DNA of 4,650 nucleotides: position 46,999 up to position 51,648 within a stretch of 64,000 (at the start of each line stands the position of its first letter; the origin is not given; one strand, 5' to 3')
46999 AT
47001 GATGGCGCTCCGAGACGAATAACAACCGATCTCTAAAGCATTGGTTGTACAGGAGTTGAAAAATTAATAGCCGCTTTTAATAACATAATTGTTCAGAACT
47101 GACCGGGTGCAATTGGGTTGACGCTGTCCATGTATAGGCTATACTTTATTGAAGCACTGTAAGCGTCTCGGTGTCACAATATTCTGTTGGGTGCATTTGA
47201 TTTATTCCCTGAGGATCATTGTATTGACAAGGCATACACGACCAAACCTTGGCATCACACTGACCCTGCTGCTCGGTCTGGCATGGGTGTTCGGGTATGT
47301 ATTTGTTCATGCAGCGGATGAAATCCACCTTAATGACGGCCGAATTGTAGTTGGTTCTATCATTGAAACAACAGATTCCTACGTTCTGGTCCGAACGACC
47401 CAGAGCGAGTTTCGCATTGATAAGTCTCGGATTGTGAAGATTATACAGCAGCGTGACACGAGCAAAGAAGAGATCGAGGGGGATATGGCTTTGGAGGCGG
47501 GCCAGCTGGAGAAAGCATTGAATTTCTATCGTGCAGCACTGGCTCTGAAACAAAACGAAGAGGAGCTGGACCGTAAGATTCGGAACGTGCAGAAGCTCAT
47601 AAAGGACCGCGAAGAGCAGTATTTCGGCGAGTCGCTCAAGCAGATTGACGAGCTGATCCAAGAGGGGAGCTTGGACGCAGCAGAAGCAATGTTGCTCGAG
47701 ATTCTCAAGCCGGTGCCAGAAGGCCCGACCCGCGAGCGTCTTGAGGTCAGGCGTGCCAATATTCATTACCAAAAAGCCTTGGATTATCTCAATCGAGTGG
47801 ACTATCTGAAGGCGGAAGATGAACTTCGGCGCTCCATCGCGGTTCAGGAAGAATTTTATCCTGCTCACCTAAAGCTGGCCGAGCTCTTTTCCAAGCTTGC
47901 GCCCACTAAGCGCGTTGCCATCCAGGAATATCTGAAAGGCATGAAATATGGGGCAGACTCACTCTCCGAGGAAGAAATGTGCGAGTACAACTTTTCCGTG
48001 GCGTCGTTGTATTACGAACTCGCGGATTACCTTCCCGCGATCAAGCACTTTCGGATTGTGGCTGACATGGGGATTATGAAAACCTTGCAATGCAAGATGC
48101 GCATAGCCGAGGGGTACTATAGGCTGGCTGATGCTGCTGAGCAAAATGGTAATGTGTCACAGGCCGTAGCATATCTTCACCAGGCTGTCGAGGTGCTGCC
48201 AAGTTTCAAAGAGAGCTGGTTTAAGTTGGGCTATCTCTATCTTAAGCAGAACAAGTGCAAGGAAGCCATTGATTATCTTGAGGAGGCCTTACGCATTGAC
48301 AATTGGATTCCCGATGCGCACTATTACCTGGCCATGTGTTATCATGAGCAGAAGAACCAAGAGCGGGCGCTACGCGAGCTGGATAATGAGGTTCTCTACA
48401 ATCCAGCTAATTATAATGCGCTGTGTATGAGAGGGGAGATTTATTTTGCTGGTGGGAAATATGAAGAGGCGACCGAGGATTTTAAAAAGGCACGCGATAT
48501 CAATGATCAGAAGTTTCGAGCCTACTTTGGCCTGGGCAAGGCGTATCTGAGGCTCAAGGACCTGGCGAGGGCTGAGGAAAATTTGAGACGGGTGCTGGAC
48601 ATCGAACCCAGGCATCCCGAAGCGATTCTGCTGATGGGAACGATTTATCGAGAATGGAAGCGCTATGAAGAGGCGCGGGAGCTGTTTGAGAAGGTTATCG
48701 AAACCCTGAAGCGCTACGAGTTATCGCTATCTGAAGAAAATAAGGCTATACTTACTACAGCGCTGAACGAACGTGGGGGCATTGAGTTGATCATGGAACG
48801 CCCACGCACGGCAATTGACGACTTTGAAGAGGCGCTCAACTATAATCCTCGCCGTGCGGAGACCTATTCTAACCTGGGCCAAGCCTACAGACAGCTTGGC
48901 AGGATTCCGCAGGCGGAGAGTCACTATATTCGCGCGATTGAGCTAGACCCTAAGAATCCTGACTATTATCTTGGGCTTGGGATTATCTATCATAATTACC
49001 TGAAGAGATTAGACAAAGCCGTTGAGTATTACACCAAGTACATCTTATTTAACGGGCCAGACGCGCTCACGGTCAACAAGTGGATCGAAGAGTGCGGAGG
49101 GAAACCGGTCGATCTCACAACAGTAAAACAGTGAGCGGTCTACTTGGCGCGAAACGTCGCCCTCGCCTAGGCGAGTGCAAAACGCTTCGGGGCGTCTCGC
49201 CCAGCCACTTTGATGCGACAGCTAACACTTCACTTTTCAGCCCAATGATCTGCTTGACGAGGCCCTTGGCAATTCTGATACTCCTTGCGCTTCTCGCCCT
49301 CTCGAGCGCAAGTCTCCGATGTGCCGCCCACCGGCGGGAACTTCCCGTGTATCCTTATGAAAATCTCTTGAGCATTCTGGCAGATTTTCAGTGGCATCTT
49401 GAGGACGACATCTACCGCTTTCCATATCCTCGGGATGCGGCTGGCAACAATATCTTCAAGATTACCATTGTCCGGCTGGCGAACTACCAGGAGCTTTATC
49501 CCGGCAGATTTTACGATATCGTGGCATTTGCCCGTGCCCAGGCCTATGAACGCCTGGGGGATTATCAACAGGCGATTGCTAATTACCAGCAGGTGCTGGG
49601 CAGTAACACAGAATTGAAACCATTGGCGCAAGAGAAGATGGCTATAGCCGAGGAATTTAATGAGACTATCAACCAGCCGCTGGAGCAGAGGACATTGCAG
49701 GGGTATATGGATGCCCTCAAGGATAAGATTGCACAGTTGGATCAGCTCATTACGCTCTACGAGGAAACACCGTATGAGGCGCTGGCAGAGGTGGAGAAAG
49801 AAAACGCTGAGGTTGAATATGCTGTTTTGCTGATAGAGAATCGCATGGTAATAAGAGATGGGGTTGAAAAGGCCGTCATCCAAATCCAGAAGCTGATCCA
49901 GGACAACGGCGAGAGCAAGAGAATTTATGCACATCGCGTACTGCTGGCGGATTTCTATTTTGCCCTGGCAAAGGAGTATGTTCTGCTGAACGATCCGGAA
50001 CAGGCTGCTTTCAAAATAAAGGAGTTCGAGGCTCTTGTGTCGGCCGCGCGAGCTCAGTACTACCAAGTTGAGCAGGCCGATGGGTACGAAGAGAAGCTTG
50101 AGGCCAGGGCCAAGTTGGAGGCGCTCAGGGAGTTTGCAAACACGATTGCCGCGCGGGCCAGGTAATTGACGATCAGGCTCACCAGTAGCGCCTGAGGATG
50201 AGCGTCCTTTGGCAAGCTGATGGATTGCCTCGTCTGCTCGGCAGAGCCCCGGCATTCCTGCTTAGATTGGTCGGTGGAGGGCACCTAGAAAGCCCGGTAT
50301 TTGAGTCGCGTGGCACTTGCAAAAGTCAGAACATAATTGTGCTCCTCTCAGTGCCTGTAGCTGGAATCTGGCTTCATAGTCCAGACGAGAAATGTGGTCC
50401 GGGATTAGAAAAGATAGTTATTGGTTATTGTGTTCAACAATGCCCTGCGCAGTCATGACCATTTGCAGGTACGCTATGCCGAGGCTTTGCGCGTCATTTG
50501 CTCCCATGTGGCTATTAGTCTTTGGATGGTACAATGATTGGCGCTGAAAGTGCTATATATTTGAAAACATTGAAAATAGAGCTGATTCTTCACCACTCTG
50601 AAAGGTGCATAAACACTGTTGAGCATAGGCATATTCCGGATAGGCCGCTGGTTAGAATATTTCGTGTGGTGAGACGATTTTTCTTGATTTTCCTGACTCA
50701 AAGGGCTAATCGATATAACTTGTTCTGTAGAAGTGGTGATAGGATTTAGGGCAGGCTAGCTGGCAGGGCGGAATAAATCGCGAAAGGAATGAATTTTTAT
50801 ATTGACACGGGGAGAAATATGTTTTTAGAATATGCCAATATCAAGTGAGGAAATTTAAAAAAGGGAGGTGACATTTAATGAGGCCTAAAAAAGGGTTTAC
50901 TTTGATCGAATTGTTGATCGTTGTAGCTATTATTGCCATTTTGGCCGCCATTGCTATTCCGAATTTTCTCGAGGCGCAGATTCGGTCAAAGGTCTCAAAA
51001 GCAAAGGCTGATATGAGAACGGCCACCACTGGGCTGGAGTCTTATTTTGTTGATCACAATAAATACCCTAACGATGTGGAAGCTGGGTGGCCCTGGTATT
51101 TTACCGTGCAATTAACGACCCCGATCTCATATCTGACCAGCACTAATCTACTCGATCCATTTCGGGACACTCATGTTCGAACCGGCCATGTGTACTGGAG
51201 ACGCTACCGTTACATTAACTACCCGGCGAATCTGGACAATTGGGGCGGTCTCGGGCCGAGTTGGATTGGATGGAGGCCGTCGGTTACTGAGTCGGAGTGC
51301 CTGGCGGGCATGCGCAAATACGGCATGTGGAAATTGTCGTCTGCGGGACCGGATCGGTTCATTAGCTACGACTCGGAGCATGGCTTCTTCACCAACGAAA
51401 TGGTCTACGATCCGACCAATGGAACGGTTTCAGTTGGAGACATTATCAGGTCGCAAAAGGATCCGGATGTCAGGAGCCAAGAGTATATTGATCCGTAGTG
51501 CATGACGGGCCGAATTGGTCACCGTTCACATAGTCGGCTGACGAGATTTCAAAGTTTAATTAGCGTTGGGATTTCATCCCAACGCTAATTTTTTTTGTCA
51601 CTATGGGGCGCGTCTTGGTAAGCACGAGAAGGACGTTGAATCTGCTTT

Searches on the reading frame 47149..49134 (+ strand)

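Call 47: search_protein_families(library=pfam, proteins=[window:47149-49134:+], max_evalue=0.001)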
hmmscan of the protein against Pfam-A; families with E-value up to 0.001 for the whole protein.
window:47149-49134:+ (661 aa): 30 families (the best 25 are shown)
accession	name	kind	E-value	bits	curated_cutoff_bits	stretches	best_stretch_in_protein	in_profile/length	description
PF00515.34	TPR_1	-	1.2e-50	167.8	27.8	5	570-603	1-34/34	Tetratricopeptide repeat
PF07719.23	TPR_2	-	4e-46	151.8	27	5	570-603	1-34/34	Tetratricopeptide repeat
PF13181.12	TPR_8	-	8.4e-40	132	25.7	3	570-603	1-34/34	Tetratricopeptide repeat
PF13432.12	TPR_16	-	6.4e-37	126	32.7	5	324-384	1-61/65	Tetratricopeptide repeat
PF13414.12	TPR_11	-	2.8e-36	123.4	26.8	4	577-615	1-39/42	TPR repeat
PF13424.12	TPR_12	-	8.3e-36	122.5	30.1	6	569-631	2-71/77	Tetratricopeptide repeat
PF14559.12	TPR_19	-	1.9e-31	108.6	25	4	549-607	4-62/68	Tetratricopeptide repeat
PF13431.12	TPR_17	-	8.5e-31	104.1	24.4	1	593-625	2-33/34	Tetratricopeptide repeat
PF13428.12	TPR_14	-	1.1e-24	84.8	23.5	4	321-363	2-44/44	Tetratricopeptide repeat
PF13174.12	TPR_6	-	8.3e-23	79.9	26.3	0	355-381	1-27/33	Tetratricopeptide repeat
PF13176.12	TPR_7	-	8.3e-18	63.3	27.9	1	572-603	1-34/36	Tetratricopeptide repeat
PF23914.1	TPR_CcmH_CycH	-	1.9e-17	64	42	2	416-521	44-152/158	Cytochrome c-type biogenesis protein H TPR domain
PF12895.13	ANAPC3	-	1.4e-15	57.8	27.2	2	333-412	2-80/82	Anaphase-promoting complex, cyclosome, subunit 3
PF13371.12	TPR_9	-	8.7e-15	54.9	35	1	464-518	3-57/73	Tetratricopeptide repeat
PF13374.12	TPR_10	-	4.3e-13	49.2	27.5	1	570-598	2-30/42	Tetratricopeptide repeat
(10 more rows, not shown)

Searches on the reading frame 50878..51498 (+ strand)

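Call 47: search_protein_families(library=pfam, proteins=[window:50878-51498:+], max_evalue=0.001)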
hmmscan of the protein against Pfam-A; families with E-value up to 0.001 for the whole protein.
window:50878-51498:+ (206 aa): 1 family
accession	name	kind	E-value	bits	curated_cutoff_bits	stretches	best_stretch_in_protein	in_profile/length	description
PF07963.17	N_methyl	-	2.7e-10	39.8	21.2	1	1-27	1-27/27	Prokaryotic N-terminal methylation motif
